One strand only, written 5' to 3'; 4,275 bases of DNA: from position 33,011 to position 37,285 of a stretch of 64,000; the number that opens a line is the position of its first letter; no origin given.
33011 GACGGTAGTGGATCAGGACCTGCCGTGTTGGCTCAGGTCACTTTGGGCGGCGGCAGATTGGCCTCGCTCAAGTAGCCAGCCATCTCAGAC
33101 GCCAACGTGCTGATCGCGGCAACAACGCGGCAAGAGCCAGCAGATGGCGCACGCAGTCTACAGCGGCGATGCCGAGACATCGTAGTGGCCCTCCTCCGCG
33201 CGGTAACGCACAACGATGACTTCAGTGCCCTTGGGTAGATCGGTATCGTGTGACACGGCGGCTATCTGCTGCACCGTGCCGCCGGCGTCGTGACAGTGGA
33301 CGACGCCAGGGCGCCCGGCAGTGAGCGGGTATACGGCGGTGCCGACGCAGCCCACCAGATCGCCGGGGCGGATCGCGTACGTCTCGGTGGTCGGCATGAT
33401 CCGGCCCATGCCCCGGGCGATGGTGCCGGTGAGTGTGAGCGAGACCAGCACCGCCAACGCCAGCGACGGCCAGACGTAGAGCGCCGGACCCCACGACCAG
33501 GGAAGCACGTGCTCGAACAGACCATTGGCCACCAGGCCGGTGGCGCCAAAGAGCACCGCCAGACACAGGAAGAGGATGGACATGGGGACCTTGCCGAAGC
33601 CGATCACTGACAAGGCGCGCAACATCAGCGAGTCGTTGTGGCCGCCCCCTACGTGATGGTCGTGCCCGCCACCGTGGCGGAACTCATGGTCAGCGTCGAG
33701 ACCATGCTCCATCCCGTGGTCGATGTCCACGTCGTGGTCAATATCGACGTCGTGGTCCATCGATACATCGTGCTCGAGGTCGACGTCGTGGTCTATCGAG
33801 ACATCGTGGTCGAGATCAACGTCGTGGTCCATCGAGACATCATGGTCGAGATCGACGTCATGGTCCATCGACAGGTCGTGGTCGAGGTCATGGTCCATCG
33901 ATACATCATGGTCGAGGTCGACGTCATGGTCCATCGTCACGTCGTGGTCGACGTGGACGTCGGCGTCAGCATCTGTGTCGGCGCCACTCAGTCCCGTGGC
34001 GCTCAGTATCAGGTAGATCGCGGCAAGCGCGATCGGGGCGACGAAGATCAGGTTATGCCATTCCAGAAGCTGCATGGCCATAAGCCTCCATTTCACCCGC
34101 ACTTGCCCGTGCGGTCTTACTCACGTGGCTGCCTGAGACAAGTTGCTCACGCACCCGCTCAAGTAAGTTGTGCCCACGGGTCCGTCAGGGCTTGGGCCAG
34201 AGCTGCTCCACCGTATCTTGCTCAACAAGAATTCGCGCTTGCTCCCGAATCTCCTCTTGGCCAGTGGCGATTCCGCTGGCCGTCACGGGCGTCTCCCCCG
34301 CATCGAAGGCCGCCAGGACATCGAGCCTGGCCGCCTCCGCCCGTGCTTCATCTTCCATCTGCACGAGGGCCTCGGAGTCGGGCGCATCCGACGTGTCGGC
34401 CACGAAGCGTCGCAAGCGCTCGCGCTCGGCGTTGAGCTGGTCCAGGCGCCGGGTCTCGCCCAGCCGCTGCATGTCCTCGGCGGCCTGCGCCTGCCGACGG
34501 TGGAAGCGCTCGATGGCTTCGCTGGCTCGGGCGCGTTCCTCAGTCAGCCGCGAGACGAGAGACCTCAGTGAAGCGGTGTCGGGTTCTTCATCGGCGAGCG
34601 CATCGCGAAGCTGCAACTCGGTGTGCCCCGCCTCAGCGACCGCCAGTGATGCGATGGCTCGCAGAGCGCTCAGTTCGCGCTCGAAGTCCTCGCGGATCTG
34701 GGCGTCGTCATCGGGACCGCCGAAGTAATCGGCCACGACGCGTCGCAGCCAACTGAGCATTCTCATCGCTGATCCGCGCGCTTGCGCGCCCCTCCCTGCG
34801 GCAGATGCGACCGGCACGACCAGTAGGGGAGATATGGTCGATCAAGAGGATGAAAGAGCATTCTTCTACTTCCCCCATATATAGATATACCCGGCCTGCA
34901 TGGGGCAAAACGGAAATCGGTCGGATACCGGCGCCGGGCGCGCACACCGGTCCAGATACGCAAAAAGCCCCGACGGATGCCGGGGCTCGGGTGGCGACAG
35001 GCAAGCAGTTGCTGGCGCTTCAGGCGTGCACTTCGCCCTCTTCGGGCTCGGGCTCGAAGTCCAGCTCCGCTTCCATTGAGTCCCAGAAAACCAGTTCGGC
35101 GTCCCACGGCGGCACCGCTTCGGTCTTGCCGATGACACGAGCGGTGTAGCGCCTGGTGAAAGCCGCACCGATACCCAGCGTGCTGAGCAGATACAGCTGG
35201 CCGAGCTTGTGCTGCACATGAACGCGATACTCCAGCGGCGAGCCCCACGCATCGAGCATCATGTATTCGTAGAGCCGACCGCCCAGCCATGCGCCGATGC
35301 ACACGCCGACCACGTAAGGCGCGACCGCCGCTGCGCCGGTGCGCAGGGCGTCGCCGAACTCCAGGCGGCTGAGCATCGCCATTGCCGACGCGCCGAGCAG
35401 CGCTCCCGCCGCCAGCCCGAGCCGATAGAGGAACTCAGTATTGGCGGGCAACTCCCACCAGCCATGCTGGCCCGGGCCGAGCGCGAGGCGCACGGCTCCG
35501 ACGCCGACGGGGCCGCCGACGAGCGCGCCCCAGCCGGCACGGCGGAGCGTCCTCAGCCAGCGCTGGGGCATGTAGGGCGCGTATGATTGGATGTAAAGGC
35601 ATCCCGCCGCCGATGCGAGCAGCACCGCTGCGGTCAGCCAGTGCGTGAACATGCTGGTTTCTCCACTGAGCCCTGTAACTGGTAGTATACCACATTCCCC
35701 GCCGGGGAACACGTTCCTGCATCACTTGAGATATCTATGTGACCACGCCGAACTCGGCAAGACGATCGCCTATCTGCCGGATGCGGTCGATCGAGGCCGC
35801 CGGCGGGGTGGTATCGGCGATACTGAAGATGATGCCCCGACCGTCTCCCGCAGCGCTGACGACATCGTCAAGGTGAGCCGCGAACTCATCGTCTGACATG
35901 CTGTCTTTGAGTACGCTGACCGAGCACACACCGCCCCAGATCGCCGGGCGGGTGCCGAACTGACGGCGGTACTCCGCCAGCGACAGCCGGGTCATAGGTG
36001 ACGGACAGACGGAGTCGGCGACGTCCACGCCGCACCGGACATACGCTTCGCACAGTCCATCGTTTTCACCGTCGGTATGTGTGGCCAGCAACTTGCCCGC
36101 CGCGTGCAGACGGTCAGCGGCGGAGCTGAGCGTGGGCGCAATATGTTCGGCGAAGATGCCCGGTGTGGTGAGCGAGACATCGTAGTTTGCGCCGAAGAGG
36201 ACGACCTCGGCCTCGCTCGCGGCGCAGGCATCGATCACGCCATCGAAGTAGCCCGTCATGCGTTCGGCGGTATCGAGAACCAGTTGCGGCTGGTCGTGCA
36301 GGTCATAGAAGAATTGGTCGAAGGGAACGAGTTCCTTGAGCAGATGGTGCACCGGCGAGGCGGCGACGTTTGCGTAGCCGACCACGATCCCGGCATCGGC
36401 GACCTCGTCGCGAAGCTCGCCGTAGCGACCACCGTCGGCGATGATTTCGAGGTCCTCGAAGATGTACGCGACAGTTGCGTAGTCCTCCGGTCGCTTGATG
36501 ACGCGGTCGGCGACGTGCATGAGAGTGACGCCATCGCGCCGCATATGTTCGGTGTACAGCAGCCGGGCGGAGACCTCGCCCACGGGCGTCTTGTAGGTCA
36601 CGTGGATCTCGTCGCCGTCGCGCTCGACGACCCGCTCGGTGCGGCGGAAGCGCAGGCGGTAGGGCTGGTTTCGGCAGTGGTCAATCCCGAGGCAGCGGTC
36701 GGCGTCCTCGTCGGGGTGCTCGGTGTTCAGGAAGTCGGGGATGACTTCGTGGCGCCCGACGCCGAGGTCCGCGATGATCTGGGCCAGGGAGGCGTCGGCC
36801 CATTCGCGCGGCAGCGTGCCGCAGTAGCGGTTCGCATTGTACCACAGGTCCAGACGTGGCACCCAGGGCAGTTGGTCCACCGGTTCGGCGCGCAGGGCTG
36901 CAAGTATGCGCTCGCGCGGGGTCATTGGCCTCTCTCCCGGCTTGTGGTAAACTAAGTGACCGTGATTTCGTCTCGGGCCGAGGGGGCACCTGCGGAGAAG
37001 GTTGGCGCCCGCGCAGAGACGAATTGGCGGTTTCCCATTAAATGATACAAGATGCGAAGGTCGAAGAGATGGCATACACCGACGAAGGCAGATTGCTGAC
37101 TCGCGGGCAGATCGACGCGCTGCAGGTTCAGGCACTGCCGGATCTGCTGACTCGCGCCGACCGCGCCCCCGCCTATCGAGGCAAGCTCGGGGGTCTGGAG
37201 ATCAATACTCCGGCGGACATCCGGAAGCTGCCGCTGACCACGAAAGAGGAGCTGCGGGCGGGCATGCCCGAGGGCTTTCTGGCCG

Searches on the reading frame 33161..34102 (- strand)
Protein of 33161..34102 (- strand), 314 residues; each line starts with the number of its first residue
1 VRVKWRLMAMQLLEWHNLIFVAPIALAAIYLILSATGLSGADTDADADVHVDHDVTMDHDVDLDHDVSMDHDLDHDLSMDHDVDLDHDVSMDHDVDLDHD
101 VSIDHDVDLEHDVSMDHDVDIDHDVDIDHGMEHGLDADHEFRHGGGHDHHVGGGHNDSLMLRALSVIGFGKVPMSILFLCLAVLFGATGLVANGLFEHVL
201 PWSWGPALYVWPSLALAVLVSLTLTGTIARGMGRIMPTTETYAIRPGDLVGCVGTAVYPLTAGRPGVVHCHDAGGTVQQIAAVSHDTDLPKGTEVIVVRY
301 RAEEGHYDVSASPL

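Call 7: search_protein_families(library=pfam, proteins=[window:33161-34102:-], max_evalue=0.001)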
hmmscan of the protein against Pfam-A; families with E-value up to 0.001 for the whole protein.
window:33161-34102:- (314 aa): 1 family
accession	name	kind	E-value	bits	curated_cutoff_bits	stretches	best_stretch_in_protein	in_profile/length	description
PF21001.2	YqiJ_N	-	1.5e-05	25.6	23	0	120-225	38-115/116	Inner membrane protein YqiJ, N-terminal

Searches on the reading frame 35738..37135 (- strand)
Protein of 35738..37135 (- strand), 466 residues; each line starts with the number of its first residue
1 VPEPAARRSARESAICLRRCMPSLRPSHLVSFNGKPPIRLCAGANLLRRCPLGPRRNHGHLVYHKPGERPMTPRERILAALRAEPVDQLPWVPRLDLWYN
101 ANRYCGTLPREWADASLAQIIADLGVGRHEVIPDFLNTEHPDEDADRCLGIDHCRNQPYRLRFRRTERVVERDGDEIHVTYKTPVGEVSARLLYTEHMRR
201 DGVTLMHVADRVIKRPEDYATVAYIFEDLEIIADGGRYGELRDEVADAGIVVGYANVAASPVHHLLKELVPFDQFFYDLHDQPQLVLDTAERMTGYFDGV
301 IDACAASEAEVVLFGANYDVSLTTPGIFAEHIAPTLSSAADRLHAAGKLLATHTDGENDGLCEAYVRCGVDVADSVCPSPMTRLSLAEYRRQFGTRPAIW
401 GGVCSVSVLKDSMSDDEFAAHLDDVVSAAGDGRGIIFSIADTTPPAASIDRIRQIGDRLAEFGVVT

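Call 7: search_protein_families(library=pfam, proteins=[window:35738-37135:-], max_evalue=0.001)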
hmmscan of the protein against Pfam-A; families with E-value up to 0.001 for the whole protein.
window:35738-37135:- (466 aa): 1 family
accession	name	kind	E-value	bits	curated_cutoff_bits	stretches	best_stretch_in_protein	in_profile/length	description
PF01208.23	URO-D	-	9.9e-09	35.1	23.9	1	214-455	109-339/346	Uroporphyrinogen decarboxylase (URO-D)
